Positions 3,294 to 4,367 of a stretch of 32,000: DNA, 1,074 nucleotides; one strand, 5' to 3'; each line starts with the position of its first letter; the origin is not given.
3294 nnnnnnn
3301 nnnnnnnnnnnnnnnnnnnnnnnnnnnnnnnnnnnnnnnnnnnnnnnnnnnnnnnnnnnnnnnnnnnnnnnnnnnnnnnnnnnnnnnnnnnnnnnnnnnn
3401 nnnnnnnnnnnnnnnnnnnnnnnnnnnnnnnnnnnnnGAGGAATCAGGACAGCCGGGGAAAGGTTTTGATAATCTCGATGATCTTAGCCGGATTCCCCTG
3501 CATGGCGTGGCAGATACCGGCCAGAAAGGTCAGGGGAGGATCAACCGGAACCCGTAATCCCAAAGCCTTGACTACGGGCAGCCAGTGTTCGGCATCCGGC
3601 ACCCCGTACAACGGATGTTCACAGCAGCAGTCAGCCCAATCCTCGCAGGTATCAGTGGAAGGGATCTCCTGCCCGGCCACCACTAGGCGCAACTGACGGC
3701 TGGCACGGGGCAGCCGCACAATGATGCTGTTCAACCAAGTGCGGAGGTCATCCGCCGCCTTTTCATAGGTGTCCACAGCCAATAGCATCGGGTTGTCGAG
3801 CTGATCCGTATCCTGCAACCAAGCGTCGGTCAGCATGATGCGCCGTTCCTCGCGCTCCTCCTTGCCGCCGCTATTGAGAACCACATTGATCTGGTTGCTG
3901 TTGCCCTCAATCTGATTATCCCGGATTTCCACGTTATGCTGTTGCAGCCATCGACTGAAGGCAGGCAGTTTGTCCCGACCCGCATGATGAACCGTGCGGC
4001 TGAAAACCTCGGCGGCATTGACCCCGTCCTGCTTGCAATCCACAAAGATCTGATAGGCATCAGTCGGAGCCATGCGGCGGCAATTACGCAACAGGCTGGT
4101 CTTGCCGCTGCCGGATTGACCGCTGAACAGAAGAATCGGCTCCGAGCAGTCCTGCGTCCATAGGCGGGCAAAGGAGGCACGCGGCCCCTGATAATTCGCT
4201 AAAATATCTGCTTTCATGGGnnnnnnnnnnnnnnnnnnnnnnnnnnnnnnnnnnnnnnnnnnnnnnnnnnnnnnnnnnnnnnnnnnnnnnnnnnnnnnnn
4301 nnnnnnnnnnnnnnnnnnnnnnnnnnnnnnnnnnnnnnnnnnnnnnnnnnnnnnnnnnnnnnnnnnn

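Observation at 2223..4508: TM protein, STAND NTPase and TPR sensor encoded as three ORFs in ONE reading frame, separated only by TGA+1 and TGA+2 codons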

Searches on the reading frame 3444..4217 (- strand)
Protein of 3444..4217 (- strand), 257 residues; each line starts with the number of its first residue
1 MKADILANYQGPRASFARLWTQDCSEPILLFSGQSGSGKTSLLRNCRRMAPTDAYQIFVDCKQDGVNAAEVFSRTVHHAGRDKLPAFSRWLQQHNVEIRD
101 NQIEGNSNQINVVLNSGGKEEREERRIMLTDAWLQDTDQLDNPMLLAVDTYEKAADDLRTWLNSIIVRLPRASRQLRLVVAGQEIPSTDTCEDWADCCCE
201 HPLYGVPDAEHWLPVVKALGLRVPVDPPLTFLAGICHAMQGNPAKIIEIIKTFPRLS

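Call 5: search_protein_families(library=pfam, proteins=[window:3444-4217:-], max_evalue=0.1)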
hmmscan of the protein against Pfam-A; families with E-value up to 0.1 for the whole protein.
window:3444-4217:- (257 aa): 12 families
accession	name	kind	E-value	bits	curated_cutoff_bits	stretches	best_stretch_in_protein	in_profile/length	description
PF13401.12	AAA_22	-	2.5e-06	28.3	27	1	26-183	5-123/130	AAA domain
PF13191.12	AAA_16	-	3.1e-06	28.2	32.6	1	26-171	24-161/167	AAA ATPase domain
PF20703.3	nSTAND1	-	0.0023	18.1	27.1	1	13-155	20-128/379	Novel STAND NTPase 1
PF00005.33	ABC_tran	-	0.011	16.8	25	1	28-126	13-101/137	ABC transporter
PF25201.1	nSTAND6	-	0.012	16.1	27.7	1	25-78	17-70/148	Novel STAND NTPase 6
PF24883.2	NPHP3_N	-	0.016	15.9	24.8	1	19-117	14-116/164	Nephrocystin 3, N-terminal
PF13476.12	AAA_23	-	0.019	16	27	1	24-45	17-37/201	AAA domain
PF13238.12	AAA_18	-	0.028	15.3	29.4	1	31-130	3-93/128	AAA domain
PF25199.1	nSTAND_NTPase5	-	0.035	14.4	34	0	26-45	41-60/145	Novel STAND NTPase 5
PF13555.12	AAA_29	-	0.035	14.3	27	1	20-43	17-39/61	P-loop containing region of AAA domain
PF03193.22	RsgA_GTPase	-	0.053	13.8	30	0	23-45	103-125/174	RsgA GTPase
PF00437.27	T2SSE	-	0.095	11.8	24.9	0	26-57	142-173/370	Type II/IV secretion system protein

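Call 6: search_protein_families(library=padloc, proteins=[window:3444-4217:-], max_evalue=1)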
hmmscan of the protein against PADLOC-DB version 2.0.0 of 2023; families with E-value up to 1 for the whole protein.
window:3444-4217:- (257 aa): 6 families
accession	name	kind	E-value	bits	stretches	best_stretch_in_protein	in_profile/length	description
PDLC02756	PbeC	-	0.0003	17.9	1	22-46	27-51/643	PbeC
PDLC04140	mad8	-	0.002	15.7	1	17-99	18-115/314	mads_8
PDLC02668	DndD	-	0.0066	13.5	1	19-45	22-49/659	DndD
PDLC02667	DndD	-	0.014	12.2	1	24-46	30-52/657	DndD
PDLC02740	PbeC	-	0.03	11.2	1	18-43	21-45/648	PbeC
PDLC02663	DndD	-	0.04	10.7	1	21-44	28-51/675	DndD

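Call 7: search_protein_families(library=ncbifam, proteins=[window:3444-4217:-], max_evalue=1)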
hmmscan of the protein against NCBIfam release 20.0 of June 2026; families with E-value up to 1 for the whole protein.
window:3444-4217:- (257 aa): 12 families
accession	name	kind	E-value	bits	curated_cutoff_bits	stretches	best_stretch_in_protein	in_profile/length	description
TIGR03420.1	DnaA_homol_Hda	equivalog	5.2e-05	22.9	194.8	1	20-73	32-86/226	DnaA regulatory inactivator Hda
TIGR03415.1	ABC_choXWV_ATP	equivalog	0.014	14.4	483.75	1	28-77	52-101/382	choline ABC transporter ATP-binding protein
TIGR01189.1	ccmA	equivalog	0.018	14.7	131.6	1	6-64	6-64/198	heme ABC exporter ATP-binding protein CcmA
TIGR02324.1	CP_lyasePhnL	equivalog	0.018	14.5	256.3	1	28-91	36-99/224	phosphonate C-P lyase system protein PhnL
NF010061.0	PRK13538.1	equivalog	0.027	14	195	1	6-58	11-63/211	cytochrome c biogenesis heme-transporting ATPase CcmA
NF009067.0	PRK12402.1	equivalog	0.057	12.4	317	1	24-94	34-98/340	replication factor C small subunit 2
TIGR01186.1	proV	subfamily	0.064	12.4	326.6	1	28-63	21-56/363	betaine/proline/choline family ABC transporter ATP-binding protein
TIGR02857.1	CydD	equivalog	0.082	11.8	435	1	29-64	351-382/529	thiol reductant ABC exporter subunit CydD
NF005115.0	PRK06547.1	equivalog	0.1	12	173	1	24-97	13-90/172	hypothetical protein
TIGR02315.1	ABC_phnC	equivalog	0.15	11.5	266.1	1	32-62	34-64/243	phosphonate ABC transporter ATP-binding protein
TIGR00150.1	T6A_YjeE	equivalog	0.16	11.8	60.1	1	26-48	22-44/135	tRNA (adenosine(37)-N6)-threonylcarbamoyltransferase complex ATPase subunit type 1 TsaE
NF041000.1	ATPase_ComGA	equivalog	0.17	10.8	300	1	26-48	128-150/267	competence type IV pilus ATPase ComGA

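Call 8: find_homologous_proteins(query=window:3444-4217:-)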
Query window:3444-4217:- (257 aa): 36 proteins with E <= 0.001 among 741 candidates.
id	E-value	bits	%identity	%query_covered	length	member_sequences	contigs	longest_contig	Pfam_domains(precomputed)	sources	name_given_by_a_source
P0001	1.2e-157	541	91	100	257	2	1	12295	PF13401.13,PF13191.13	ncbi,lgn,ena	-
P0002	1.3e-156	538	90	100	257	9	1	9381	PF13401.13,PF13191.13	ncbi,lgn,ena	-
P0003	2.7e-156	536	90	100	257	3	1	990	PF13401.13,PF13191.13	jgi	jgi:hypothetical protein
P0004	3.1e-111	389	66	98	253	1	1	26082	PF13401.13,PF13191.13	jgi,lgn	jgi:energy-coupling factor transporter ATP-binding protein EcfA2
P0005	8.9e-108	377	65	98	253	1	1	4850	PF13401.13,PF13191.13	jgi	jgi:energy-coupling factor transporter ATP-binding protein EcfA2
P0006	2.0e-107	376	65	98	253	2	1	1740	PF05729.19,PF13401.13,PF13191.13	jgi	jgi:hypothetical protein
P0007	9.3e-107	374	63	98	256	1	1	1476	PF13401.13,PF13191.13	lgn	-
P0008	1.1e-105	371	65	98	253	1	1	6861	PF13401.13,PF13191.13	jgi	jgi:energy-coupling factor transporter ATP-binding protein EcfA2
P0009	1.5e-105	370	62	98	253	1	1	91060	PF13401.13,PF13191.13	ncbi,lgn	-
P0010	8.7e-105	368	65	98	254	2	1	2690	PF13401.13,PF13191.13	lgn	-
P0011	7.7e-103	361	63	98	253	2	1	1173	PF13401.13,PF13191.13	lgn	-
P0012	2.2e-102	360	64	96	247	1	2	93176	PF13401.13,PF13191.13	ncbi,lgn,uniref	uniref:ATP-binding protein n=1 Tax=Candidatus Electronema sp. TaxID=2698783 RepID=UPI0040562631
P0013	5.7e-102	358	62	98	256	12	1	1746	PF13401.13,PF13191.13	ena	-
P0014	2.8e-94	333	60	98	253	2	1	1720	PF13401.13,PF13191.13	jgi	jgi:energy-coupling factor transporter ATP-binding protein EcfA2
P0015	1.0e-93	331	63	88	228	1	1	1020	PF13401.13,PF13191.13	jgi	jgi:hypothetical protein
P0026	2.9e-56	209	40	98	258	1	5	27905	PF13191.13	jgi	jgi:hypothetical protein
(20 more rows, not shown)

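Call 10: find_encoding_contigs(protein=P0009, flank=5000, max_places=2)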
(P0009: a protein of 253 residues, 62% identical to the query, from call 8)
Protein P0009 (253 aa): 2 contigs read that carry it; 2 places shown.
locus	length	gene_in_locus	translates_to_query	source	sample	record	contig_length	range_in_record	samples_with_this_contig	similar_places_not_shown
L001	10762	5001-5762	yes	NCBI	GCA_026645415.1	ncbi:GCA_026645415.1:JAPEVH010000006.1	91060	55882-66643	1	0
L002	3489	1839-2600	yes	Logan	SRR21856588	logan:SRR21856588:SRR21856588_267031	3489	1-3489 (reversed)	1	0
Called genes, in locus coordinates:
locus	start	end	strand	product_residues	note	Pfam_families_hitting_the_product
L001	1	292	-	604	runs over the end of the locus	PF00672:HAMP (weak), PF00512:HisKA, PF02518:HATPase_c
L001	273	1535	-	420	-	PF13416:SBP_bac_8, PF13343:SBP_bac_6 (weak)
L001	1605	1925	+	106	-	-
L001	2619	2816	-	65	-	PF01165:Ribosomal_S21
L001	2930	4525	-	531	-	PF03023:MurJ, PF01554:MatE (faint)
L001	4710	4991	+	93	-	-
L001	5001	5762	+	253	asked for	PF13191:AAA_16, PF13401:AAA_22 (weak)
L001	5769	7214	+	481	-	PF00515:TPR_1 (faint), PF07719:TPR_2 (faint), PF13181:TPR_8 (faint), PF17874:TPR_MalT, PF13424:TPR_12, PF17874:TPR_MalT, PF14938:SNAP (weak), PF13424:TPR_12 (weak), +3 more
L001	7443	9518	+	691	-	PF00009:GTP_EFTU, PF22042:EF-G_D2, PF03144:GTP_EFTU_D2, PF14492:EFG_III, PF03764:EFG_IV, PF00679:EFG_C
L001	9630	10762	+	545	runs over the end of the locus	-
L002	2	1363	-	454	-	?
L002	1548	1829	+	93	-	-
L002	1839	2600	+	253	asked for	PF13191:AAA_16, PF13401:AAA_22 (weak)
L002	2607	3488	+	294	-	?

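Call 11: find_encoding_contigs(protein=P0026, flank=5000, max_places=3)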
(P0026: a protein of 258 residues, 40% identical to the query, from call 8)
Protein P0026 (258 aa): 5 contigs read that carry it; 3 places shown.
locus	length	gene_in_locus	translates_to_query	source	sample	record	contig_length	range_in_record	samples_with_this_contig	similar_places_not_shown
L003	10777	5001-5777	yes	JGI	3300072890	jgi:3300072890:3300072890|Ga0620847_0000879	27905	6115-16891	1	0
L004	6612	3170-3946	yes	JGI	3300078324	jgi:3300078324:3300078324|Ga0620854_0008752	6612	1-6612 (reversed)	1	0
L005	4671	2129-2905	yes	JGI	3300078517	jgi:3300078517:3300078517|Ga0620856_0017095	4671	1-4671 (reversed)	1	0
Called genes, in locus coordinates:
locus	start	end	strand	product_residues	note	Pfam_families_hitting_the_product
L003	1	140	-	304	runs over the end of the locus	PF00528:BPD_transp_1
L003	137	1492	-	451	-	PF01547:SBP_bac_1, PF13416:SBP_bac_8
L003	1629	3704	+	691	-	PF10091:Glycoamylase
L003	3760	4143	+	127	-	PF06296:RelE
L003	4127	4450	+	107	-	PF13560:HTH_31 (faint), PF01381:HTH_3 (weak)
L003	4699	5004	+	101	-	-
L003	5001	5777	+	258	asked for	PF13191:AAA_16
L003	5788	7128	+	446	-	PF13176:TPR_7 (faint), PF07719:TPR_2 (faint), PF13374:TPR_10 (faint), PF13424:TPR_12, PF14938:SNAP (faint), PF13424:TPR_12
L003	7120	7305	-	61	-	-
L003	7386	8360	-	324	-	PF16881:LIAS_N (weak), PF04055:Radical_SAM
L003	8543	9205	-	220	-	PF21948:LplA-B_cat, PF03099:BPL_LplA_LipB (weak)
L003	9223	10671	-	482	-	PF03448:MgtE_N, PF00571:CBS (weak), PF01769:MgtE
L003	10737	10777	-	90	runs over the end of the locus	PF04359:DUF493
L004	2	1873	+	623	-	PF10091:Glycoamylase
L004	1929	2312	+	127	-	PF06296:RelE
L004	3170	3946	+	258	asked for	PF13191:AAA_16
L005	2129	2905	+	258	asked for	PF13191:AAA_16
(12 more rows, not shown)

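Call 16: find_related_loci(query=A2, collection=genome_contigs, flank=4000)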
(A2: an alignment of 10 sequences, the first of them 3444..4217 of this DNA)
Query A2 (257 aa) in genome_contigs; peptide patterns used: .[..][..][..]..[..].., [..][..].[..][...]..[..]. (x = any residue, [..] = any of these).
344 stretches matched a pattern; 6 encode a relative of the query (tblastn E <= 1e-3); 6 distinct loci.
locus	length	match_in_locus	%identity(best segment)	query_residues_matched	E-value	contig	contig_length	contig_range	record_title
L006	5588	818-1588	91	1-257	7e-163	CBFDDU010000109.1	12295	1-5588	MAG TPA_asm: uncultured Candidatus Electrothrix sp. isolate SRR26215675_binner123_Refined_103 genome assembly, contig: E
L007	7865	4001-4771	90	1-257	4e-160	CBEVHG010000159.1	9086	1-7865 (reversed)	MAG TPA_asm: Candidatus Electrothrix marina isolate SRR24458087_concoct_48 genome assembly, contig: ERZ26778537.159, who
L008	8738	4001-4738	64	3-251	2e-107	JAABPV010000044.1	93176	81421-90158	MAG: Desulfobulbaceae bacterium isolate S01.Bin068 NODE_4_length_93176_cov_8.806453, whole genome shotgun sequence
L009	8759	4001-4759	61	4-256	1e-105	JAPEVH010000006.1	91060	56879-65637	MAG: Candidatus Electronema sp. isolate KV k127_9640070, whole genome shotgun sequence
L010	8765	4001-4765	59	2-256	1e-99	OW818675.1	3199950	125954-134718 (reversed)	Candidatus Electronema halotolerans isolate LOGT-cMAG genome assembly, chromosome: 1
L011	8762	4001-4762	64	4-257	3e-114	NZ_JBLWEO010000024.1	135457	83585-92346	Candidatus Electronema sp. PJ PJ__70389, whole genome shotgun sequence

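Call 17: find_related_loci(query=A3, collection=metagenome_contigs, flank=4000)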
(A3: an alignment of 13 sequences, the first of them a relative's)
Query A3 (258 aa) in metagenome_contigs; peptide patterns used: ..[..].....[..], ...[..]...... (x = any residue, [..] = any of these).
144 stretches matched a pattern; 46 encode a relative of the query (tblastn E <= 1e-3); 45 distinct loci.
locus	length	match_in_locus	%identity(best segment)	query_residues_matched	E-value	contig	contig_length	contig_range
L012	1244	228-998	71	2-257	6e-135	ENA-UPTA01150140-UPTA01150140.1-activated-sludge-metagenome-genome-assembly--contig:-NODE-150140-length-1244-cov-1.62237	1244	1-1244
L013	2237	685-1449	46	3-257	2e-79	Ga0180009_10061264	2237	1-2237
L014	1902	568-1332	47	3-257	6e-78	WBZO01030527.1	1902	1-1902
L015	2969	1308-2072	43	3-257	3e-74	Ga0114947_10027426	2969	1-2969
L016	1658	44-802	47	3-257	5e-77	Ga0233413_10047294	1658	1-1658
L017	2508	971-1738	44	3-258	4e-73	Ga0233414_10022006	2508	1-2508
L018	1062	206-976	43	3-257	2e-74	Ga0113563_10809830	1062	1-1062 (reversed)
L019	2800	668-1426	41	5-257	5e-69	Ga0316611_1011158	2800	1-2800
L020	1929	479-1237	41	4-257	8e-70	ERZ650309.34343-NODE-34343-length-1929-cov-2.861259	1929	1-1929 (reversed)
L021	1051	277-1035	43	4-256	7e-73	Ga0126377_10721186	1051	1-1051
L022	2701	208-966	41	5-257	3e-68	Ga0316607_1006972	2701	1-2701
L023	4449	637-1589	41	4-257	3e-67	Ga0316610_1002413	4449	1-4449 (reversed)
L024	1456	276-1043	43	4-256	1e-70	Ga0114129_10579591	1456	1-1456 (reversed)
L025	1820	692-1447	42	4-255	7e-69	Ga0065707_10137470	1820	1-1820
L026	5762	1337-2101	41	3-257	2e-64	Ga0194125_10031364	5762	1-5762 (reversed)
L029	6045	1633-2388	42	3-257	3e-64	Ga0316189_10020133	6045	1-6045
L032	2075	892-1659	40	4-256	3e-65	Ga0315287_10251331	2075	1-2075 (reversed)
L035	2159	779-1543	42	3-256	2e-63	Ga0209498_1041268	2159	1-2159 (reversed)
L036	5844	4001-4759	37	4-256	1e-61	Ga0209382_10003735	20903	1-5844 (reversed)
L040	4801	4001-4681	43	4-230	5e-61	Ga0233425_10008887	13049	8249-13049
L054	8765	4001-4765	43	3-257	2e-72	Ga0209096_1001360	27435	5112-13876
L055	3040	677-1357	36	1-255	4e-32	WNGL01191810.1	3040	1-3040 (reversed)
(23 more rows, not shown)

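Call 22: search_protein_families(library=pfam, proteins=[L036:2883-3992:+, L032:317-883:+, L035:150-767:+, L054:3666-3995:+, L040:3489-3992:+, L013:313-663:+], max_evalue=1)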
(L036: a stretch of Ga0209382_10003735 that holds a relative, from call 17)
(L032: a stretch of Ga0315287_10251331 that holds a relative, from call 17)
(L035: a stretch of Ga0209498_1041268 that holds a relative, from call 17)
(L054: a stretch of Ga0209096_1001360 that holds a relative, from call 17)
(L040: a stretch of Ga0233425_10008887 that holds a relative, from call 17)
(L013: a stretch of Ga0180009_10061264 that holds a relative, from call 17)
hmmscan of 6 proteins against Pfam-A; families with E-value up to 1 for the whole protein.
L036:2883-3992:+ (369 aa): 8 families
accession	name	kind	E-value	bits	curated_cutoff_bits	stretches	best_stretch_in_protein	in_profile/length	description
PF12697.13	Abhydrolase_6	-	1.6e-08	35.9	26.3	1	54-205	1-135/217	Alpha/beta hydrolase family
PF24096.1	DUF7379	-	6.1e-05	23.5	33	1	55-175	2-119/191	Domain of unknown function (DUF7379)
PF05057.20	DUF676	-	0.00043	20.3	20.3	1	54-175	8-132/217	Putative serine esterase (DUF676)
PF12146.15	Hydrolase_4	-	0.0015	18.3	27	1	116-194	67-139/239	Serine aminopeptidase, S33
PF07819.20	PGAP1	-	0.0083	16.3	24.3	1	125-157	89-119/233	PGAP1-like alpha/beta domain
PF02089.21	Palm_thioest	-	0.08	13.1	26.8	1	54-145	2-91/254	Palmitoyl protein thioesterase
PF00561.26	Abhydrolase_1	-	0.18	11.9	25.8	0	103-145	48-87/245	alpha/beta hydrolase fold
PF02450.21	LCAT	-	0.18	11.5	21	1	114-171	108-165/392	Lecithin:cholesterol acyltransferase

L032:317-883:+ (188 aa): 2 families
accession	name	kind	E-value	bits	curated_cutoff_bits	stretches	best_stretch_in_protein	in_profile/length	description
PF19960.5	EAD7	-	1e-19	70.5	32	1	48-109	1-62/62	Effector-associated domain 7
PF19955.5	EAD1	-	2.2e-07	31.7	24.2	1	46-110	9-78/90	Effector-associated domain 1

L035:150-767:+ (205 aa): 4 families
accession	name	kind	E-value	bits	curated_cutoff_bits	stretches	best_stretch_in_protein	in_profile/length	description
PF19960.5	EAD7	-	0.0005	20.3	32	1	141-199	2-62/62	Effector-associated domain 7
PF13967.11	RSN1_TM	-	0.021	14.9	27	1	31-58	3-30/156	Late exocytosis, associated with Golgi transport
PF00430.23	ATP-synt_B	-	0.14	12.7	28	1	173-198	46-71/132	ATP synthase B/B' CF(0)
PF16982.10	Flp1_like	-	0.23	11.4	33.5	1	39-59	16-36/49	Putative Flagellin, Flp1-like, domain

L054:3666-3995:+ (109 aa): 2 families
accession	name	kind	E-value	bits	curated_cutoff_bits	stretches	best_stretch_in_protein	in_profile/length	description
PF16982.10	Flp1_like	-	0.0066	16.3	33.5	1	3-28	10-34/49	Putative Flagellin, Flp1-like, domain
PF07406.16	NICE-3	-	0.026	15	22.7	1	4-44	7-47/181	NICE-3 protein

L040:3489-3992:+ (167 aa): 2 families
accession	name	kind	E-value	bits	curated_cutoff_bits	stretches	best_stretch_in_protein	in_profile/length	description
PF19960.5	EAD7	-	8.1e-24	83.6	32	1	13-74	1-62/62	Effector-associated domain 7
PF19955.5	EAD1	-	7.4e-07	30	24.2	1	10-75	8-78/90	Effector-associated domain 1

L013:313-663:+ (116 aa): 2 families
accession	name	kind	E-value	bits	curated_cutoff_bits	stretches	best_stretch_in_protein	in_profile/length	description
PF16982.10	Flp1_like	-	0.014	15.3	33.5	1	7-35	10-37/49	Putative Flagellin, Flp1-like, domain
PF01848.21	HOK_GEF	-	0.18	11.9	22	1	9-31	3-25/42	Hok/gef family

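Call 36: search_protein_representatives(alignment_id=A1)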
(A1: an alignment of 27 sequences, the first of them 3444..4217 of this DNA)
Query: 27 sequences, 259 profile positions. Proteins with E-value up to 0.001 (for the whole library): 1621; up to 1e-10: 682; up to 1e-30: 190. The best 150 are listed.
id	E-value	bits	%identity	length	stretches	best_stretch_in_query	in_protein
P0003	9.8e-114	395.4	-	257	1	3-258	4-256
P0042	7.9e-108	376.0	-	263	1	2-257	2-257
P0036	2.9e-97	341.4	-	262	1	2-257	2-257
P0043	8.8e-97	339.8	-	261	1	2-257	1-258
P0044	1.3e-95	336.0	-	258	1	2-258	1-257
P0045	3.3e-92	324.8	-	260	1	2-258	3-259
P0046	6.7e-92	323.8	-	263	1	2-258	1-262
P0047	6.5e-90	317.3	-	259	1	2-258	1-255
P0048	2.1e-89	315.6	-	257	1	5-258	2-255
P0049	2.6e-89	315.3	-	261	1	3-257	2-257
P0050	3.7e-89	314.9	-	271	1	4-258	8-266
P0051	5.7e-88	311.0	-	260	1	2-258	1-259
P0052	1.9e-87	309.3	-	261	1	4-258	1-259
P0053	1.7e-86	306.1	-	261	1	3-258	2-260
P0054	1.8e-86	306.1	-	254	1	4-255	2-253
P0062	4.2e-81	288.4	-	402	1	4-258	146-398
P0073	1.1e-73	264.2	-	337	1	2-257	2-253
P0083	8.2e-69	248.2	-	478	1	3-258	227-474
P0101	4.1e-57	209.8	-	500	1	2-258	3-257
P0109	2.3e-52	194.2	-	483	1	5-255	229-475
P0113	7.4e-52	192.6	-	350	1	4-257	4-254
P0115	1.5e-51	191.6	-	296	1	4-257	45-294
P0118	8.2e-51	189.2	-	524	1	4-258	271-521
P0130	3.7e-46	173.9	-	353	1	4-258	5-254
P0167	1.3e-39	152.4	-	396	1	3-253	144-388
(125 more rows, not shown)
